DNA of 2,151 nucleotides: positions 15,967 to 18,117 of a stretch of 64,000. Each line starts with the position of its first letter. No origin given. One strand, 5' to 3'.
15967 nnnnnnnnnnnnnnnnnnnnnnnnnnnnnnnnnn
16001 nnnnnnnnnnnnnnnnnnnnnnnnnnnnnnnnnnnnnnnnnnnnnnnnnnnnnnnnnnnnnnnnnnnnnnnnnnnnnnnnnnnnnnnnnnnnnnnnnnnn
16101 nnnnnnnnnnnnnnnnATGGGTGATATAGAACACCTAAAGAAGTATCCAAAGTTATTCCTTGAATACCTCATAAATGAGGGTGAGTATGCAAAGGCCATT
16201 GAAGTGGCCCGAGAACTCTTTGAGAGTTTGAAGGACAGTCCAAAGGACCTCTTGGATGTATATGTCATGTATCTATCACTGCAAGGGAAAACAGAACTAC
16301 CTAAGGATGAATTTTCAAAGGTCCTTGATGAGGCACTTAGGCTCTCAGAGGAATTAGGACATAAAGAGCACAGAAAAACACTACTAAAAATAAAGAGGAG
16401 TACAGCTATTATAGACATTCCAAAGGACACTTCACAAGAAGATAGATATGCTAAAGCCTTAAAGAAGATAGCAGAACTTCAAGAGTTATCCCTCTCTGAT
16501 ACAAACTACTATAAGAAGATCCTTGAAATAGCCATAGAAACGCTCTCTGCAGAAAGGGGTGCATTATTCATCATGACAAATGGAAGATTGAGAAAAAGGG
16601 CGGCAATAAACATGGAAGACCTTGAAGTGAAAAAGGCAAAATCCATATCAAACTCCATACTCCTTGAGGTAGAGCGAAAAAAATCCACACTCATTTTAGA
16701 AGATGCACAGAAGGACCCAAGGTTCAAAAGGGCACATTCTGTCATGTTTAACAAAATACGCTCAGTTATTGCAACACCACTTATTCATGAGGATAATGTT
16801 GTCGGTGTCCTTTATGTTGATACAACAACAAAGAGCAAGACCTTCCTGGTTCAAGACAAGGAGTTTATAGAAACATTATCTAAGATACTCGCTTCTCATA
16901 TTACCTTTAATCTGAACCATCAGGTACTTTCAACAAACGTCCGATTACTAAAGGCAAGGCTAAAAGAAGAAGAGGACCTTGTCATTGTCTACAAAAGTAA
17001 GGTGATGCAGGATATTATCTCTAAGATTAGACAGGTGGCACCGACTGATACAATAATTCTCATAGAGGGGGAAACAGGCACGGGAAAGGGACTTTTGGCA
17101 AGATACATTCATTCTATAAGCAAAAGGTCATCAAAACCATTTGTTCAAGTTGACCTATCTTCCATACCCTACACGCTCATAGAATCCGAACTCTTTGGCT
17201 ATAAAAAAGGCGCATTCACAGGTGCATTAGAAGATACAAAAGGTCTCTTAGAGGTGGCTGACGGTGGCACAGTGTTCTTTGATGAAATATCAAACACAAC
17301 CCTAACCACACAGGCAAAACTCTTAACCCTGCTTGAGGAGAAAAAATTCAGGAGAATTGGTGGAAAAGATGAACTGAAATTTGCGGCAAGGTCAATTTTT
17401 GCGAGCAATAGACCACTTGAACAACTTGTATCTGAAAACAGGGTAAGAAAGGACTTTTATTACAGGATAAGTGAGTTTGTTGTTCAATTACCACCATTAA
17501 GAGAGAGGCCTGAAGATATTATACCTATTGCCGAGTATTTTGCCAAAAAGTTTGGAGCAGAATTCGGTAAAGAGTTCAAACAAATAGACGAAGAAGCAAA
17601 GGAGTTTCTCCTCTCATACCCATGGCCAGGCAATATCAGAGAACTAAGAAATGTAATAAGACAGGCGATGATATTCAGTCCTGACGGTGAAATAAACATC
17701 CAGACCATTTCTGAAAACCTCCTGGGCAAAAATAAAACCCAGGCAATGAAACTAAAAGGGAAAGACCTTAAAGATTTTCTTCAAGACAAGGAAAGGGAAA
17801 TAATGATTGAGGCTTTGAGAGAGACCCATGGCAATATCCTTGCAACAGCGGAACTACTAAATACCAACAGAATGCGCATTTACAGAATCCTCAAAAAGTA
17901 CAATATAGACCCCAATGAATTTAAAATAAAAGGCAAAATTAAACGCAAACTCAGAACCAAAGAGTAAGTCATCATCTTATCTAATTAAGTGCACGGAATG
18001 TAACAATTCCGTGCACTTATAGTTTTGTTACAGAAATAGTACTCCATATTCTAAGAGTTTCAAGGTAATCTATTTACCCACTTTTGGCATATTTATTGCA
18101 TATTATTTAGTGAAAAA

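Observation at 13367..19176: Candidate kinase-gated sigma54 relay controlling a c-di-NMP phosphodiesterase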

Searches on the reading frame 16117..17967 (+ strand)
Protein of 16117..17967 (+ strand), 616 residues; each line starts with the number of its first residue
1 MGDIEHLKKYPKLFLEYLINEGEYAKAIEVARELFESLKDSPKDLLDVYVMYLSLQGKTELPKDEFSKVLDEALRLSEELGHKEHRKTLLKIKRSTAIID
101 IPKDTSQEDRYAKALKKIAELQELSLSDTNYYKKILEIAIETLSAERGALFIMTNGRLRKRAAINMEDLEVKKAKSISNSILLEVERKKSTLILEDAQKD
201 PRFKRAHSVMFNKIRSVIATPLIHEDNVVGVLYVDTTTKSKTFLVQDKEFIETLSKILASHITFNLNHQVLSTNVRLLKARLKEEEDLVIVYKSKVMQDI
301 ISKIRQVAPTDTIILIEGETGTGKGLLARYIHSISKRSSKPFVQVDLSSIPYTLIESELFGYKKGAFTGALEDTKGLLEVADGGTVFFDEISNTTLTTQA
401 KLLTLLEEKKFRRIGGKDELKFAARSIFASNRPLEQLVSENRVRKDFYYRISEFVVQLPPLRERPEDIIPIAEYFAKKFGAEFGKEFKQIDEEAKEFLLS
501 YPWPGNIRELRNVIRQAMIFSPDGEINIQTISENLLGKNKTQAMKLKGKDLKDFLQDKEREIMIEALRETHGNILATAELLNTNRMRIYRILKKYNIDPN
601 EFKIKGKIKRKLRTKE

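Call 3: search_protein_families(library=pfam, proteins=[window:16117-17967:+], max_evalue=0.01)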
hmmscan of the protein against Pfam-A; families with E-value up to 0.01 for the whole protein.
window:16117-17967:+ (616 aa): 13 families
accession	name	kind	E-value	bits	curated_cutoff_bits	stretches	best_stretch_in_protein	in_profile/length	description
PF00158.32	Sigma54_activat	-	1.8e-58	197.4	20.2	1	290-456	1-167/168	Sigma-54 interaction domain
PF25601.1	AAA_lid_14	-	8.2e-25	86.9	27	1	462-543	1-82/87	AAA+ ATPase lid domain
PF14532.12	Sigma54_activ_2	-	3e-19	70.1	25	1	293-461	3-138/138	Sigma-54 interaction domain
PF01590.32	GAF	-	5.6e-11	43.5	22.4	1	133-261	7-132/133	GAF domain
PF13185.12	GAF_2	-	9.9e-09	36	28.6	1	133-262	9-135/136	GAF domain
PF07728.20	AAA_5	-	3.6e-08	33.9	22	1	314-448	2-136/139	AAA domain (dynein-related subfamily)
PF02954.25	HTH_8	-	9.6e-07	28.9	22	1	556-595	3-42/42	Bacterial regulatory protein, Fis family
PF13492.12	GAF_3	-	3.1e-06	28.1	27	1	134-262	8-127/129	GAF domain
PF07724.20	AAA_2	-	0.00072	20.1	27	1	314-422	6-114/166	AAA domain (Cdc48 subfamily)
PF20030.5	bpMoxR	-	0.0011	18.5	27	1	372-431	89-144/205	MoxR domain in the MoxR-vWA-beta-propeller ternary systems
PF13191.12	AAA_16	-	0.0043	18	32.6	0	298-352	13-66/167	AAA ATPase domain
PF00004.35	AAA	-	0.0086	17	21.2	0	314-437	1-114/131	ATPase family associated with various cellular activities (AAA)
PF13401.12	AAA_22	-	0.0095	16.7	27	0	310-348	4-42/130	AAA domain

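Call 9: find_related_loci(query=window:16117-17964:+, collection=genome_contigs, flank=6000)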
Query window:16117-17964:+ (616 aa) in genome_contigs; peptide patterns used: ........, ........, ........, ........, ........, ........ (x = any residue, [..] = any of these).
600 stretches matched a pattern (row limit reached: there are more); 593 encode a relative of the query (tblastn E <= 1e-3); the best 80 are kept; 80 distinct loci.
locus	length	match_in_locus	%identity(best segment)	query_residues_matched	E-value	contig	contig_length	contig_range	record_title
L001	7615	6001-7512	38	82-603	9e-104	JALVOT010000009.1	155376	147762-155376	MAG: candidate division WOR-3 bacterium isolate A3_metabat1_scaf2bin.006 A3_NODE_23_length_155376_cov_67.925578, whole g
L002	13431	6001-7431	35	133-612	6e-81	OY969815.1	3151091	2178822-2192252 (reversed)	MAG: uncultured Bacteroidetes bacterium isolate MFD01188.bin.c.1 genome assembly, chromosome: 1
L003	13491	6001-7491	36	112-612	1e-80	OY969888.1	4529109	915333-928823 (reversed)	MAG: uncultured Bacteroidetes bacterium isolate MFD03726.bin.c.9 genome assembly, chromosome: 1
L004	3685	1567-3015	33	113-598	6e-81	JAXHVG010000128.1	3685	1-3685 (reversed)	MAG: candidate division WOR-3 bacterium isolate MAG71_tar_biofilm MAG71_128, whole genome shotgun sequence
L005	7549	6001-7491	36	134-597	2e-80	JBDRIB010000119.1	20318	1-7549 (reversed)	MAG: Planctomycetota bacterium isolate MEGAHIT-group-1.56 k141_4639524, whole genome shotgun sequence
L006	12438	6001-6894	45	290-597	2e-79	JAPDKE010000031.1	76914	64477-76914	MAG: bacterium isolate S5B7_HD70 c_000000000126, whole genome shotgun sequence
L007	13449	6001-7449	34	90-584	5e-79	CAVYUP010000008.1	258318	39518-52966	MAG: uncultured Bacteroidetes bacterium isolate MFD01721.bin.1.11 genome assembly, contig: contig_62632, whole genome sh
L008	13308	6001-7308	36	136-581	9e-79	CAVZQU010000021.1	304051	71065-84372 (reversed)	MAG: uncultured Bacteroidetes bacterium isolate MFD05684.bin.1.278 genome assembly, contig: contig_86693, whole genome s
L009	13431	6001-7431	33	115-599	5e-78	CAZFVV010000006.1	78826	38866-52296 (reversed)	MAG TPA_asm: uncultured Calditrichaceae bacterium isolate SRP329715_co1_261 genome assembly, contig: NODE_349_length_788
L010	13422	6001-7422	35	113-596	2e-77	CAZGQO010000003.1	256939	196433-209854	MAG TPA_asm: uncultured Ignavibacteriaceae bacterium isolate binchicken_co30_104 genome assembly, contig: NODE_42_length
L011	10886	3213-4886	32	55-597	1e-76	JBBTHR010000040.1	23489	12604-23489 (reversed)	MAG: Candidatus Eisenbacteria bacterium isolate H41-bin194_1 H41_bin194_1_000000000040, whole genome shotgun sequence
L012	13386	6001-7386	34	113-584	2e-76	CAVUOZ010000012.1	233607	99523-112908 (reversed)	MAG: uncultured Ignavibacteria bacterium isolate MFD05942.bin.1.56 genome assembly, contig: contig_73628, whole genome s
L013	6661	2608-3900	36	133-573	4e-76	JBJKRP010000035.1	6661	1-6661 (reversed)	MAG: Ignavibacteriaceae bacterium isolate Bin_61 S1Ck127_2693_flag_0_multi_6.9908_len_6661, whole genome shotgun sequenc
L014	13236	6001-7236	37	122-529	5e-76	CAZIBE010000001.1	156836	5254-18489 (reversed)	MAG TPA_asm: uncultured Calditrichaceae bacterium isolate binchicken_co64_112 genome assembly, contig: NODE_23_length_15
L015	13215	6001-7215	39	114-521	2e-75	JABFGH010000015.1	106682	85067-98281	MAG: Ignavibacteriae bacterium isolate IGN16 c_000000000015, whole genome shotgun sequence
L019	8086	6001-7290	35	132-552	7e-74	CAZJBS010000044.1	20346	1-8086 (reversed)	MAG TPA_asm: uncultured Bacteroidota bacterium isolate binchicken_co16_299 genome assembly, contig: NODE_4394_length_203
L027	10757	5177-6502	36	113-534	2e-71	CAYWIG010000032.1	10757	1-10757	MAG TPA_asm: uncultured Myxococcales bacterium isolate SRP077602_co8_292 genome assembly, contig: NODE_8668_length_10757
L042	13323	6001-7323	35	135-582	1e-69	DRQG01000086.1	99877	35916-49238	MAG TPA_asm: Caldithrix abyssi isolate HyVt-577 HyVt-577_k145_404174, whole genome shotgun sequence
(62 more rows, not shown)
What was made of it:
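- Closest known: Single-chain Pkinase-AAA_16. Same: L001 is also the best GTDB hit of the window bEBP (call 9).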

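Call 12: find_homologous_proteins(query=window:16117-17964:+, max_evalue=1e-60)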
Query window:16117-17964:+ (616 aa): 2473 proteins with E <= 1e-60 among 8000 candidates; the best 120 are listed.
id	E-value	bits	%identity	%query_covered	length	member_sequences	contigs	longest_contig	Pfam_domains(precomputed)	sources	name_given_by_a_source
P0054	0.0e+0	1311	99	100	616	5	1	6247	PF13185.13,PF00158.33,PF25601.2,PF01590.33,PF02954.26,PF13492.13,PF14532.13,PF07728.21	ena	-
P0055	0.0e+0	1134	85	100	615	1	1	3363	PF13185.13,PF00158.33,PF25601.2,PF01590.33,PF02954.26,PF13492.13,PF14532.13,PF07728.21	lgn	-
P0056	0.0e+0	1098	80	98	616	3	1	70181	PF13185.13,PF00158.33,PF25601.2,PF01590.33,PF02954.26,PF13492.13,PF14532.13,PF07728.21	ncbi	-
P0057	0.0e+0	1063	78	98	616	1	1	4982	PF13185.13,PF00158.33,PF25601.2,PF01590.33,PF02954.26,PF13492.13,PF14532.13,PF07728.21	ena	-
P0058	0.0e+0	1053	77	100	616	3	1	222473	PF13185.13,PF00158.33,PF25601.2,PF01590.33,PF02954.26,PF13492.13,PF14532.13,PF07728.21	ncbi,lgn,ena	-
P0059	0.0e+0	1050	77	98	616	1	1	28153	PF13185.13,PF00158.33,PF25601.2,PF01590.33,PF02954.26,PF13492.13,PF14532.13,PF07728.21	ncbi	-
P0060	0.0e+0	1023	75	100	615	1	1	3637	PF13185.13,PF00158.33,PF25601.2,PF01590.33,PF02954.26,PF14532.13,PF07728.21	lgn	-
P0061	2.9e-202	692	53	98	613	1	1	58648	PF13185.13,PF00158.33,PF25601.2,PF01590.33,PF02954.26,PF14532.13,PF07728.21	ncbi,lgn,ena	-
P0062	2.3e-106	375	37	47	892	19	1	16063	PF00158.33,PF07724.21,PF25601.2,PF18024.8,PF05729.19,PF00493.30,PF00004.36,PF14532.13,PF07728.21,PF01078.28,PF13191.13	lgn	-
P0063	9.8e-104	366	42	37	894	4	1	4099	PF13188.14,PF00493.30,PF00004.36,PF13401.13,PF14532.13,PF07728.21,PF13191.13,PF00158.33,PF07724.21,PF25601.2,PF18024.8,PF01078.28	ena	-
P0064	5.3e-101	357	39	89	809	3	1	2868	PF13185.13,PF13414.13,PF14532.13,PF07728.21,PF13374.13,PF14559.13,PF00158.33,PF25601.2,PF01590.33,PF02954.26,PF00515.35,PF13424.13,PF13181.13,PF07719.24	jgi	jgi:Nif-specific regulatory protein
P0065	6.8e-101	357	40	79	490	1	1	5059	PF13185.13,PF00158.33,PF13384.13,PF25601.2,PF01590.33,PF02954.26,PF13492.13,PF14532.13,PF07728.21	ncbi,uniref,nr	ncbi:hypothetical protein AMJ87_13345 [candidate division WOR_3 bacterium SM23_60]|uniref:Sigma-54 f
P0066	1.4e-100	356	41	79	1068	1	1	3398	PF13185.13,PF13414.13,PF23300.4,PF13176.13,PF13428.13,PF14532.13,PF07728.21,PF13374.13,PF14559.13,PF00158.33,PF17874.8,PF25601.2,PF01590.33,PF02954.26,PF00515.35,PF12895.14,PF13424.13,PF14938.13,PF13432.13,PF13181.13,PF07719.24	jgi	jgi:Nif-specific regulatory protein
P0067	1.2e-99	353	41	79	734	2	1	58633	PF20030.6,PF13185.13,PF13518.13,PF13492.13,PF14532.13,PF07728.21,PF14559.13,PF00158.33,PF13551.13,PF25601.2,PF01590.33,PF02954.26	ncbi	-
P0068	1.5e-99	353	41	79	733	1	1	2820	PF13185.13,PF13414.13,PF13492.13,PF14532.13,PF07728.21,PF14559.13,PF00158.33,PF25601.2,PF01590.33,PF02954.26,PF00515.35,PF13181.13,PF07719.24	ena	-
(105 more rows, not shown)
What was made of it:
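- WOR-3 genomes encode several bEBPs (calls 9, 12).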

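Call 13: find_encoding_contigs(protein=P0058, flank=8000, max_places=3)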
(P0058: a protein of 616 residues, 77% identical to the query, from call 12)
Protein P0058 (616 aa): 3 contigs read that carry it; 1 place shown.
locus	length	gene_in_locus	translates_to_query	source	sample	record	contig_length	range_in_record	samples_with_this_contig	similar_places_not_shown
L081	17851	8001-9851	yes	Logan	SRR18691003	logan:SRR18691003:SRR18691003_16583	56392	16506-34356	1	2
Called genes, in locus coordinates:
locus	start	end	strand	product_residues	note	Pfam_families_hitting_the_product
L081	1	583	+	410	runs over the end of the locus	PF00999:Na_H_Exchanger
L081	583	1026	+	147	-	PF00571:CBS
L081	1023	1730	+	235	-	PF00702:Hydrolase, PF13419:HAD_2, PF13242:Hydrolase_like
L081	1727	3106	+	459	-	PF02878:PGM_PMM_I, PF02879:PGM_PMM_II, PF02880:PGM_PMM_III, PF00408:PGM_PMM_IV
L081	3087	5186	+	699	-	PF19838:LptD_2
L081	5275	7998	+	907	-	PF00069:Pkinase, PF07714:PK_Tyr_Ser-Thr (weak)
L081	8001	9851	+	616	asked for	PF01590:GAF, PF13185:GAF_2, PF13492:GAF_3 (weak), PF00158:Sigma54_activat, PF14532:Sigma54_activ_2, PF07728:AAA_5, PF25601:AAA_lid_14, PF02954:HTH_8 (weak)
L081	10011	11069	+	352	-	PF13487:HD_5, PF01966:HD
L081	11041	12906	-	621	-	PF11992:TgpA_N, PF01841:Transglut_core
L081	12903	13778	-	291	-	-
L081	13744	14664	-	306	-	PF05496:RuvB_N, PF20030:bpMoxR, PF00158:Sigma54_activat (faint), PF00493:MCM, PF00004:AAA, PF07726:AAA_3, PF07728:AAA_5, PF17863:AAA_lid_2, +1 more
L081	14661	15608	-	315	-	PF00990:GGDEF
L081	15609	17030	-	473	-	PF02934:GatB_N, PF02637:GatB_Yqey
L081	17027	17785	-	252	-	PF01784:DUF34_NIF3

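Call 14: find_encoding_contigs(protein=P0056, flank=8000, max_places=3)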
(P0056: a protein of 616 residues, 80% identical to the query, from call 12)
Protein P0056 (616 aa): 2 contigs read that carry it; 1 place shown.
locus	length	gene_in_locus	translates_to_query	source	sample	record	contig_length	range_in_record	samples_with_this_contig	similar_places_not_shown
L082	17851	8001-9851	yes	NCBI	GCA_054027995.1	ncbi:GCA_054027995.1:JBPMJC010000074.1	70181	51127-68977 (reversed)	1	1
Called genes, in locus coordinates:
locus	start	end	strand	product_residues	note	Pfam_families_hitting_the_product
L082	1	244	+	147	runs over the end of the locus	PF00571:CBS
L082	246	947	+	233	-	PF00702:Hydrolase, PF13419:HAD_2, PF13242:Hydrolase_like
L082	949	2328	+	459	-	PF02878:PGM_PMM_I, PF02879:PGM_PMM_II, PF02880:PGM_PMM_III, PF00408:PGM_PMM_IV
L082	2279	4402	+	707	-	PF19838:LptD_2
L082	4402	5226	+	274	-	PF00753:Lactamase_B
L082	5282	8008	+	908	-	PF00069:Pkinase, PF07714:PK_Tyr_Ser-Thr, PF13424:TPR_12 (faint), PF14559:TPR_19 (faint), PF17874:TPR_MalT (faint)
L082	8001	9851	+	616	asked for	PF01590:GAF, PF13185:GAF_2, PF13492:GAF_3 (weak), PF00158:Sigma54_activat, PF14532:Sigma54_activ_2, PF07728:AAA_5, PF25601:AAA_lid_14, PF02954:HTH_8 (weak)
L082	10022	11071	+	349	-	PF13487:HD_5, PF01966:HD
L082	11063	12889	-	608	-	PF11992:TgpA_N, PF01841:Transglut_core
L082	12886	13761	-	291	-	-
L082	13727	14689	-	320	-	PF20030:bpMoxR, PF00493:MCM, PF01078:Mg_chelatase (faint), PF05496:RuvB_N, PF00004:AAA, PF07726:AAA_3, PF07728:AAA_5, PF17863:AAA_lid_2, +1 more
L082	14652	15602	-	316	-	PF00990:GGDEF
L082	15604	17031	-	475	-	PF02934:GatB_N, PF02637:GatB_Yqey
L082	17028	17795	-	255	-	PF01784:DUF34_NIF3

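Call 15: find_encoding_contigs(protein=P0061, flank=8000, max_places=3)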
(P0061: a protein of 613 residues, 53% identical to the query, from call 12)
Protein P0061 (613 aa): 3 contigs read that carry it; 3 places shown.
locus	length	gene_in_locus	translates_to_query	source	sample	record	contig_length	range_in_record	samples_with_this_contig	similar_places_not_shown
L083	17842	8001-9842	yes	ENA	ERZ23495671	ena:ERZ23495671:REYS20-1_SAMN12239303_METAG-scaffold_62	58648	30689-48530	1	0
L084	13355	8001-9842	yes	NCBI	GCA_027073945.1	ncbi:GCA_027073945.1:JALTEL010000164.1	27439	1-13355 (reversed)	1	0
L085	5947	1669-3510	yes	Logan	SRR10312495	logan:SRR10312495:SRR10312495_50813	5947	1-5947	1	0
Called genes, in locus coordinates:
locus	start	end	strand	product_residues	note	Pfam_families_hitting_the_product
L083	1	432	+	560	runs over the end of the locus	PF13428:TPR_14 (faint), PF13431:TPR_17 (faint), PF21033:RMD1-3 (faint), PF25058:ARM_TT21 (faint), PF12895:ANAPC3 (faint), PF13174:TPR_6 (faint), PF13429:TPR_15 (faint), PF25062:ARM_TT21_N (weak), +11 more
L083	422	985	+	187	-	PF01121:CoaE, PF13238:AAA_18, PF13521:AAA_28 (weak), PF13671:AAA_33 (faint)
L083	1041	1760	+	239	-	PF00702:Hydrolase, PF12710:HAD (weak), PF13419:HAD_2, PF13242:Hydrolase_like (weak)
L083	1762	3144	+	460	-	PF02878:PGM_PMM_I, PF02879:PGM_PMM_II, PF02880:PGM_PMM_III, PF00408:PGM_PMM_IV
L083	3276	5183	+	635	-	PF19838:LptD_2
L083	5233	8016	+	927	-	PF00069:Pkinase, PF07714:PK_Tyr_Ser-Thr (weak), PF13181:TPR_8 (faint), PF14559:TPR_19 (faint), PF00515:TPR_1 (faint), PF13176:TPR_7 (faint), PF13374:TPR_10 (faint)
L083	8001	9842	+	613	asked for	PF07728:AAA_5 (faint), PF01590:GAF, PF13185:GAF_2 (weak), PF00158:Sigma54_activat, PF14532:Sigma54_activ_2, PF25601:AAA_lid_14, PF02954:HTH_8 (weak)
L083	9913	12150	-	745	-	PF00932:LTD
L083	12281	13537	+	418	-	PF07690:MFS_1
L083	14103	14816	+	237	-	-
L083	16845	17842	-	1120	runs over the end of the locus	PF02811:PHP, PF07733:DNA_pol3_alpha, PF17657:DNA_pol3_finger, PF14579:HHH_6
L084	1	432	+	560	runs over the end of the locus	PF13428:TPR_14 (faint), PF13431:TPR_17 (faint), PF21033:RMD1-3 (faint), PF25058:ARM_TT21 (faint), PF12895:ANAPC3 (faint), PF13174:TPR_6 (faint), PF13429:TPR_15 (faint), PF25062:ARM_TT21_N (weak), +11 more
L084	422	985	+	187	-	PF01121:CoaE, PF13238:AAA_18, PF13521:AAA_28 (weak), PF13671:AAA_33 (faint)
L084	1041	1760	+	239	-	PF00702:Hydrolase, PF12710:HAD (weak), PF13419:HAD_2, PF13242:Hydrolase_like (weak)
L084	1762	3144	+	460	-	PF02878:PGM_PMM_I, PF02879:PGM_PMM_II, PF02880:PGM_PMM_III, PF00408:PGM_PMM_IV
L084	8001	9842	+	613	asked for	PF07728:AAA_5 (faint), PF01590:GAF, PF13185:GAF_2 (weak), PF00158:Sigma54_activat, PF14532:Sigma54_activ_2, PF25601:AAA_lid_14, PF02954:HTH_8 (weak)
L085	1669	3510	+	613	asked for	PF07728:AAA_5 (faint), PF01590:GAF, PF13185:GAF_2 (weak), PF00158:Sigma54_activat, PF14532:Sigma54_activ_2, PF25601:AAA_lid_14, PF02954:HTH_8 (weak)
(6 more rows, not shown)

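Call 17: find_encoding_contigs(protein=P0059, flank=8000, max_places=2)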
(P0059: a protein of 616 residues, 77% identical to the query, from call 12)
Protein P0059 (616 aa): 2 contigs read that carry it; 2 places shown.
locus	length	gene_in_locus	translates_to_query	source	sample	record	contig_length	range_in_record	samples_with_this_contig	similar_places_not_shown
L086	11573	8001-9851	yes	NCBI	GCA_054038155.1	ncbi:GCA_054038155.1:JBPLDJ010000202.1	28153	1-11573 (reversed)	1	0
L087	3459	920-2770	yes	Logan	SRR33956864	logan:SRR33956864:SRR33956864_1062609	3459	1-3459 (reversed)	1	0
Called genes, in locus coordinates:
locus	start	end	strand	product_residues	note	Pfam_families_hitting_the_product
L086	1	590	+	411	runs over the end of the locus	PF00999:Na_H_Exchanger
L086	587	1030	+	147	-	PF00571:CBS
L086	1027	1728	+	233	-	PF00702:Hydrolase, PF12710:HAD (weak), PF13419:HAD_2, PF13242:Hydrolase_like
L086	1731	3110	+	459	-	PF02878:PGM_PMM_I, PF02879:PGM_PMM_II, PF02880:PGM_PMM_III, PF00408:PGM_PMM_IV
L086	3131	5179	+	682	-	PF19838:LptD_2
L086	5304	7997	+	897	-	PF00069:Pkinase, PF07714:PK_Tyr_Ser-Thr, PF03109:ABC1 (weak)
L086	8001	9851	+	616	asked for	PF01590:GAF, PF13185:GAF_2, PF13492:GAF_3 (faint), PF00158:Sigma54_activat, PF14532:Sigma54_activ_2, PF07728:AAA_5, PF25601:AAA_lid_14, PF02954:HTH_8 (weak)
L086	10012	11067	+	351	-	PF13487:HD_5, PF01966:HD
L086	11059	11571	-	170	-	?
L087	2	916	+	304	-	?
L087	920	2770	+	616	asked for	PF01590:GAF, PF13185:GAF_2, PF13492:GAF_3 (faint), PF00158:Sigma54_activat, PF14532:Sigma54_activ_2, PF07728:AAA_5, PF25601:AAA_lid_14, PF02954:HTH_8 (weak)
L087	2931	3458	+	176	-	?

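Call 18: find_encoding_contigs(protein=P0057, flank=8000, max_places=2)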
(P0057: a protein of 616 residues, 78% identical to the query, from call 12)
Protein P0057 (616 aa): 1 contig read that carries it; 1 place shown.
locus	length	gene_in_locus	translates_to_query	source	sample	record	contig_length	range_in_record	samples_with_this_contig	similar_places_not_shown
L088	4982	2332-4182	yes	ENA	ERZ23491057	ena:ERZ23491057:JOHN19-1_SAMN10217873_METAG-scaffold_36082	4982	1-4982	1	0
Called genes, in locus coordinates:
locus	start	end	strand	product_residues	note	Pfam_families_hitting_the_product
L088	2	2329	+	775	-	?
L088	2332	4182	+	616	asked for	PF01590:GAF, PF13185:GAF_2, PF13492:GAF_3 (weak), PF00158:Sigma54_activat, PF14532:Sigma54_activ_2, PF07728:AAA_5, PF25601:AAA_lid_14, PF02954:HTH_8 (weak)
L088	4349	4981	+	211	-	?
